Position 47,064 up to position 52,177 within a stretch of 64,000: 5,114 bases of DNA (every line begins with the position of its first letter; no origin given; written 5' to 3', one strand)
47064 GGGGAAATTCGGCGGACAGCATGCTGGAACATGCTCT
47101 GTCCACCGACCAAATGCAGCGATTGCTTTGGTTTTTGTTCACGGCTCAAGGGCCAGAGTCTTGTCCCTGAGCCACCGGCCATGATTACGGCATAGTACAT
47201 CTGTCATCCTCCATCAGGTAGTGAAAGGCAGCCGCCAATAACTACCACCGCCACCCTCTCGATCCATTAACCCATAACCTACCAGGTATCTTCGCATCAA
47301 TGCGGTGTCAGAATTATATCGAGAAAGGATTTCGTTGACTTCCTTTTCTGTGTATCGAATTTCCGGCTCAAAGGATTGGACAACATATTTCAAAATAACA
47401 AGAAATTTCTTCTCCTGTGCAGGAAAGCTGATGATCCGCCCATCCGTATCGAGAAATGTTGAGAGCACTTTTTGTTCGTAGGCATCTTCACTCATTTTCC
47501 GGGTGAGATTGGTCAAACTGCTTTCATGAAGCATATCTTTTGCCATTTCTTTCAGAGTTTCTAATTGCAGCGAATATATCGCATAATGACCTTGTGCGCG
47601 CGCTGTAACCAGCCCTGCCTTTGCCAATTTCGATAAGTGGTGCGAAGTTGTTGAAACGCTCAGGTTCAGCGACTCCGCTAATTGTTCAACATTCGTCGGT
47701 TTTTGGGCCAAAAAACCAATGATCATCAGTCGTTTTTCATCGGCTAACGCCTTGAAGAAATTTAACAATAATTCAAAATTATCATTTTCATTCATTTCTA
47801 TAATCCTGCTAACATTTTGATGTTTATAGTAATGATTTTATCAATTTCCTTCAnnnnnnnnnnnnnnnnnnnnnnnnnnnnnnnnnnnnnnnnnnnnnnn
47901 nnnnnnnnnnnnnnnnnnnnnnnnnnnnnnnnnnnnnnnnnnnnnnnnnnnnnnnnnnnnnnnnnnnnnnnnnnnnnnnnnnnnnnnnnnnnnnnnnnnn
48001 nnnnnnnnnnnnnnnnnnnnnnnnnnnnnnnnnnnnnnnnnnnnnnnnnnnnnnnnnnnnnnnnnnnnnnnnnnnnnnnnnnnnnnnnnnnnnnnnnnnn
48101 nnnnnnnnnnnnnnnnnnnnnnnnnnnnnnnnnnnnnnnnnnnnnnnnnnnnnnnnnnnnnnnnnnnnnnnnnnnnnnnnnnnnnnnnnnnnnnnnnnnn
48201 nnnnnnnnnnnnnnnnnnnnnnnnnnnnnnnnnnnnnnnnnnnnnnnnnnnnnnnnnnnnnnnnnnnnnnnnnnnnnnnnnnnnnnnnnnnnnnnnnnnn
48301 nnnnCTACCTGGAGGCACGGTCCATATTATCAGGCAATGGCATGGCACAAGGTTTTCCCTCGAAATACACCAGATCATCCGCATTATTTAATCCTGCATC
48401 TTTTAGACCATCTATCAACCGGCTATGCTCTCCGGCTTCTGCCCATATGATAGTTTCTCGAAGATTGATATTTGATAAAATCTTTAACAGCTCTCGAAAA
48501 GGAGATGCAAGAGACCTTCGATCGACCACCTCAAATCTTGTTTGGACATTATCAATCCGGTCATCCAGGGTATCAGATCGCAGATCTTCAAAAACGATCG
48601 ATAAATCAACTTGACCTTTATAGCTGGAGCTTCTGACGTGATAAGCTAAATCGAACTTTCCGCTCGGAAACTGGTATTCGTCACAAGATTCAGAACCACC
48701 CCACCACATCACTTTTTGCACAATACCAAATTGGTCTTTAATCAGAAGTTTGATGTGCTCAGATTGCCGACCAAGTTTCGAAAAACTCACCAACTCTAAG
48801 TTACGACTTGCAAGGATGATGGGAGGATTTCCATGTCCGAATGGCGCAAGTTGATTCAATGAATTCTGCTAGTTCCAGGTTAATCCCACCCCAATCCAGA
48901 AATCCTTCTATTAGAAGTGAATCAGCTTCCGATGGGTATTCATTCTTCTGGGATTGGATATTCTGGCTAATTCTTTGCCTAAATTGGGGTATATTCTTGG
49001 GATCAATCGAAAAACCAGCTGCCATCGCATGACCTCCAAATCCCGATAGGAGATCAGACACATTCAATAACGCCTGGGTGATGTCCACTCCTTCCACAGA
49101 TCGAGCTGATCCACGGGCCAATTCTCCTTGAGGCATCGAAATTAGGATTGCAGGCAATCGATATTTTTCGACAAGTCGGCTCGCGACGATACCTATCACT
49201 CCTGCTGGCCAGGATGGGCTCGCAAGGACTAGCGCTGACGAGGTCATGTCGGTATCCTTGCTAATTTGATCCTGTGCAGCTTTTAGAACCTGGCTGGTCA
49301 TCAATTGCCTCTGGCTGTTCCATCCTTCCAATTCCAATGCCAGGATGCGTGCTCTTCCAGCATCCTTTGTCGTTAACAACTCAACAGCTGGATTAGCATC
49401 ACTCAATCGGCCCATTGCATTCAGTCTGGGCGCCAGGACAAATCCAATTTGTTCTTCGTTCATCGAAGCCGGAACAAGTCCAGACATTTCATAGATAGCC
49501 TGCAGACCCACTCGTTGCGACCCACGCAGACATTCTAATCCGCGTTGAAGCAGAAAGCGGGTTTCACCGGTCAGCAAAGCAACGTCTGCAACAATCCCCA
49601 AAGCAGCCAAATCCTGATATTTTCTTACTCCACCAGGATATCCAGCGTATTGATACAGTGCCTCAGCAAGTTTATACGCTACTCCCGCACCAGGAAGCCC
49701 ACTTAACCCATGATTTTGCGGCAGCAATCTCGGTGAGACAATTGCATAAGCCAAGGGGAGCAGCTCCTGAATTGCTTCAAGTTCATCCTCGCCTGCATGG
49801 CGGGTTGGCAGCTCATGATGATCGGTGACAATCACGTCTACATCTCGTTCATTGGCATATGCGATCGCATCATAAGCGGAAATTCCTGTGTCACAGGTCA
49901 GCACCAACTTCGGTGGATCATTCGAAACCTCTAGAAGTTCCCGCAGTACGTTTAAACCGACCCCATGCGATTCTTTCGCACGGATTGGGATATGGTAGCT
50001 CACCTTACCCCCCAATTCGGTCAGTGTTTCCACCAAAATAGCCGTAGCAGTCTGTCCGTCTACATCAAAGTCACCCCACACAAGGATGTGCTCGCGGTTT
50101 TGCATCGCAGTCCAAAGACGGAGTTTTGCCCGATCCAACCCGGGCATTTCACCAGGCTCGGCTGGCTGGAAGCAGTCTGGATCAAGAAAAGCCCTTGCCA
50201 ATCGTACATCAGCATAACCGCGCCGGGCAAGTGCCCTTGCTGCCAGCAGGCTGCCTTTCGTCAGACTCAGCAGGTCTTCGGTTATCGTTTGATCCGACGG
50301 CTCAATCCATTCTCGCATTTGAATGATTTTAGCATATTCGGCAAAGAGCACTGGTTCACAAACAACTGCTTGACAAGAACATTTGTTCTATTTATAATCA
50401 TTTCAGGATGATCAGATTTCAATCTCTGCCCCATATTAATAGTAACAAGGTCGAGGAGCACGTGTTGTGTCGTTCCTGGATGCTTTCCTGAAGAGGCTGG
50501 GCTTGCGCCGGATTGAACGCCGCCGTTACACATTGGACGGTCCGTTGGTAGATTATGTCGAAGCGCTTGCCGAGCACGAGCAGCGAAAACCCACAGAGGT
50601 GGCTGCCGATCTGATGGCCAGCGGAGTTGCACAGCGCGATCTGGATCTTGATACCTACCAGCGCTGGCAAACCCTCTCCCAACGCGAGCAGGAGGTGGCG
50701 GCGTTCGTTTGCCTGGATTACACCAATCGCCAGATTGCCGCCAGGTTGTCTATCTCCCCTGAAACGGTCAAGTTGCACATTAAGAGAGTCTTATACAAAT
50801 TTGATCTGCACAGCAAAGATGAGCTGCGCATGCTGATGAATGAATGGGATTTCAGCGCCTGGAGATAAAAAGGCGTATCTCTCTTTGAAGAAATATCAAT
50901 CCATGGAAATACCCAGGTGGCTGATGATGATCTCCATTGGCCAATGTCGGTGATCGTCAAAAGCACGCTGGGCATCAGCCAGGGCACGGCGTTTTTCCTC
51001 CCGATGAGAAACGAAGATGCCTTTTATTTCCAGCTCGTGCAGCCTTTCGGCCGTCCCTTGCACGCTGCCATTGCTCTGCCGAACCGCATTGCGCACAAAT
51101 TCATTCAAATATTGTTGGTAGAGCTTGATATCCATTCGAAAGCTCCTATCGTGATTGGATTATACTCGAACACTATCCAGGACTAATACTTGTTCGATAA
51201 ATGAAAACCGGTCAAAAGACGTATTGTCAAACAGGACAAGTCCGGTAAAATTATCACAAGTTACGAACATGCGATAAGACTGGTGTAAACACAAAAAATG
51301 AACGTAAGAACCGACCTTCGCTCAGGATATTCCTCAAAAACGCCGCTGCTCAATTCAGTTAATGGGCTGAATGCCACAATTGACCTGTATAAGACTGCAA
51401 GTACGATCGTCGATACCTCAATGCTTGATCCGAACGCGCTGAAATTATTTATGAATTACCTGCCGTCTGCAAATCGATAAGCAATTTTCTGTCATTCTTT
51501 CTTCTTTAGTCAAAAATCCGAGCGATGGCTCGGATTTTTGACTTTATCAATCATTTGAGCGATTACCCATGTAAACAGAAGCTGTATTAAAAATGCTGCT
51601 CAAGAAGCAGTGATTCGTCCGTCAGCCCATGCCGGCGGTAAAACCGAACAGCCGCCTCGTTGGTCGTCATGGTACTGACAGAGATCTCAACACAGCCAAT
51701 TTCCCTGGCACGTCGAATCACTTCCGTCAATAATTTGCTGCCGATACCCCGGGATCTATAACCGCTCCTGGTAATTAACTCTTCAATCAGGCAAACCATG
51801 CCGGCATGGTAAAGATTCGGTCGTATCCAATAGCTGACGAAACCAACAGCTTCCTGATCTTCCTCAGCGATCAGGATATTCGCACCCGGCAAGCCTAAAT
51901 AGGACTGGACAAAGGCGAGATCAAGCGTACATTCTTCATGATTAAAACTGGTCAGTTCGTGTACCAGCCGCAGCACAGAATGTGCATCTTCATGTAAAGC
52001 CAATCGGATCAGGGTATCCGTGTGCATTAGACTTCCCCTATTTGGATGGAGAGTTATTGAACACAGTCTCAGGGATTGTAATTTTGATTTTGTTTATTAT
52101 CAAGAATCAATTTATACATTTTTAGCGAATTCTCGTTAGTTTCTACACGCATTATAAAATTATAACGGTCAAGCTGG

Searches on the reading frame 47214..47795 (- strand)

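Call 47: search_protein_families(library=pfam, proteins=[window:47214-47795:-], max_evalue=0.00001)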
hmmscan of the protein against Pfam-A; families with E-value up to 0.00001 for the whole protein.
window:47214-47795:- (193 aa): 7 families
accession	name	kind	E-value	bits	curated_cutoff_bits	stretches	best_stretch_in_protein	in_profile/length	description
PF09860.14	DUF2087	-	1.9e-24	86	22.4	1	120-188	1-69/69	Uncharacterized protein conserved in bacteria (DUF2087)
PF01022.26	HTH_5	-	7.3e-15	55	22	1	19-64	1-46/47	Bacterial regulatory protein, arsR family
PF12840.13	HTH_20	-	3.3e-10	40.2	27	1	17-64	1-49/51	Helix-turn-helix domain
PF13412.12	HTH_24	-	8.6e-07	28.9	21.9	1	19-64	2-48/48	Winged helix-turn-helix DNA-binding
PF01047.28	MarR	-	5.4e-06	26.6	24.6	0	31-64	15-48/59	MarR family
PF12802.13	MarR_2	-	7.9e-06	26.4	27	0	23-68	8-55/61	MarR family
PF13545.12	HTH_Crp_2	-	7.9e-06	26.2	27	0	33-83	22-69/70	Crp-like helix-turn-helix domain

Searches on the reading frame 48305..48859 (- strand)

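Call 48: search_protein_families(library=pfam, proteins=[window:48305-48859:-], max_evalue=0.00001)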
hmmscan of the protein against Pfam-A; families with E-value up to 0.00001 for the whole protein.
window:48305-48859:- (184 aa): 1 family
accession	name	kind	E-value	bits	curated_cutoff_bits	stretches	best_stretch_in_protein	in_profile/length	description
PF17768.7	RecJ_OB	-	5.2e-15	55.9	27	1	1-92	18-107/107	RecJ OB domain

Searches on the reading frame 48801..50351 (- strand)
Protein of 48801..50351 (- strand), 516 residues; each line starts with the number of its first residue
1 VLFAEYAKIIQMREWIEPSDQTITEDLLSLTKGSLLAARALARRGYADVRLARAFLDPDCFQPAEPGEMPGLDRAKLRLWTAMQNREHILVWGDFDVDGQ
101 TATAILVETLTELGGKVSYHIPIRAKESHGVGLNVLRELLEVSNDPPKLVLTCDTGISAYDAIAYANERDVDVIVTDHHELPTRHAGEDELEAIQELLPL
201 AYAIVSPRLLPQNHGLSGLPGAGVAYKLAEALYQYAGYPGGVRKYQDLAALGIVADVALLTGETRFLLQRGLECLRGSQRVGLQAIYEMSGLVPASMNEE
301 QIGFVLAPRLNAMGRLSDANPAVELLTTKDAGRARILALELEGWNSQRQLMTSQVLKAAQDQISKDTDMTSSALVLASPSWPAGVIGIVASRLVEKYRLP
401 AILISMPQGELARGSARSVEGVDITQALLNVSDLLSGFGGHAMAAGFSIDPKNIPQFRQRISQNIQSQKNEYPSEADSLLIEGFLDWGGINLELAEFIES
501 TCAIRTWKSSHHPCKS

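Call 48: search_protein_families(library=pfam, proteins=[window:48801-50351:-], max_evalue=0.00001)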
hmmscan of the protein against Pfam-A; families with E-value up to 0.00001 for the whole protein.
window:48801-50351:- (516 aa): 2 families
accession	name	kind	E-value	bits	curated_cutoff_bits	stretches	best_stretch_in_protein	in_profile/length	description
PF01368.27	DHH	-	1.4e-19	71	28.1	1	88-253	1-125/125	DHH family, N-terminal domain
PF02272.25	DHHA1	-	4.9e-15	56.3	25.9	1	373-466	4-101/102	DHHA1 domain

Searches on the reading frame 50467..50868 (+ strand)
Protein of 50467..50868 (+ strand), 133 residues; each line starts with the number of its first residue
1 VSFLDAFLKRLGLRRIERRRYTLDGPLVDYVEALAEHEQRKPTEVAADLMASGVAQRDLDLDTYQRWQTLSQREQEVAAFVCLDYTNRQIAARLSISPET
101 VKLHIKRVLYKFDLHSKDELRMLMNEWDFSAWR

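Call 48: search_protein_families(library=pfam, proteins=[window:50467-50868:+], max_evalue=0.00001)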
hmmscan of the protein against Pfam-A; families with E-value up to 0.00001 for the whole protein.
window:50467-50868:+ (133 aa): 1 family
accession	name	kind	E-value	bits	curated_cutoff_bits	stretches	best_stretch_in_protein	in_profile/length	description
PF00196.25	GerE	-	1.1e-14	54.2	23.5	1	68-122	1-55/57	Bacterial regulatory proteins, luxR family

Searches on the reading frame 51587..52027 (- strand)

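Call 48: search_protein_families(library=pfam, proteins=[window:51587-52027:-], max_evalue=0.00001)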
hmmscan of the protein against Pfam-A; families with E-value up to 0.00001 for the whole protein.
window:51587-52027:- (146 aa): 4 families
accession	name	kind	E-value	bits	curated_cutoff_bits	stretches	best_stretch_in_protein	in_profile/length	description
PF00583.31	Acetyltransf_1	-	1.3e-20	74.2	20.7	1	23-134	9-115/116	Acetyltransferase (GNAT) family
PF13508.13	Acetyltransf_7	-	4.8e-15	56.1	27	1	48-134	2-81/84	Acetyltransferase (GNAT) domain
PF13673.13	Acetyltransf_10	-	3.1e-08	34.1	23.6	1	49-135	31-107/128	Acetyltransferase (GNAT) domain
PF13302.13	Acetyltransf_3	-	6.9e-06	27.2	25.4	1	30-135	34-137/138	Acetyltransferase (GNAT) domain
